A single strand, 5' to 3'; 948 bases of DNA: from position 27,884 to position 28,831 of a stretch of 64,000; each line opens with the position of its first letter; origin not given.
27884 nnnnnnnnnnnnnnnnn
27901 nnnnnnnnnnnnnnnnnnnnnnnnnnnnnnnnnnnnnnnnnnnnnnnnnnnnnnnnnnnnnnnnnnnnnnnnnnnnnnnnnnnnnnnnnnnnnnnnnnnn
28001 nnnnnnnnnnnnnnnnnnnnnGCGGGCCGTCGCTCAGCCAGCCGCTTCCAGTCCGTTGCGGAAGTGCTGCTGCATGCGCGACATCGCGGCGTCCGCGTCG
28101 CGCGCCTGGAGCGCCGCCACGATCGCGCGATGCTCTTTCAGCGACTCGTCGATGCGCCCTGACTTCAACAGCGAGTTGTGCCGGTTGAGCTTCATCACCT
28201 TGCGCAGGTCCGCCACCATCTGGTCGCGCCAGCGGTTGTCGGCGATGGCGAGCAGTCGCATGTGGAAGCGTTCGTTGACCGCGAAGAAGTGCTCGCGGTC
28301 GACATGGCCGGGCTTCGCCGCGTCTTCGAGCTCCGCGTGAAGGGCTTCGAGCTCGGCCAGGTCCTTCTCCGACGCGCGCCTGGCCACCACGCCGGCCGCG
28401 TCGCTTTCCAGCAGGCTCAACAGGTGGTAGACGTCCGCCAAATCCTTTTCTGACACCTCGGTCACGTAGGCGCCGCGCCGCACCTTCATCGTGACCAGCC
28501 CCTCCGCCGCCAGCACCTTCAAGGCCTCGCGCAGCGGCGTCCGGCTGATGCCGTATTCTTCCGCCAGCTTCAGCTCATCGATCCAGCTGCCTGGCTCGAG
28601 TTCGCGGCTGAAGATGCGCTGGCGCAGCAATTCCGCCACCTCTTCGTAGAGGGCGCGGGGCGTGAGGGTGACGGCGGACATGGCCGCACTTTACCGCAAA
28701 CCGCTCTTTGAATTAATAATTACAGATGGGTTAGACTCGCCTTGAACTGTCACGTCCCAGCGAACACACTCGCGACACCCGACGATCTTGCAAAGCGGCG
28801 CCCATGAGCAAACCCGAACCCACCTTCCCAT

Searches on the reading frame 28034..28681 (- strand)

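Call 4: search_protein_families(library=pfam, proteins=[window:28034-28681:-])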
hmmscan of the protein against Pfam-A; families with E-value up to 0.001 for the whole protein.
window:28034-28681:- (215 aa): 2 families
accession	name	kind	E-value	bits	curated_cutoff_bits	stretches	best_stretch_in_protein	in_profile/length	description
PF07729.17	FCD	-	3.2e-27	95.9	24.3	1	83-208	1-124/125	FCD domain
PF00392.27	GntR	-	5.3e-20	71.3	27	1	11-73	1-64/64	Bacterial regulatory proteins, gntR family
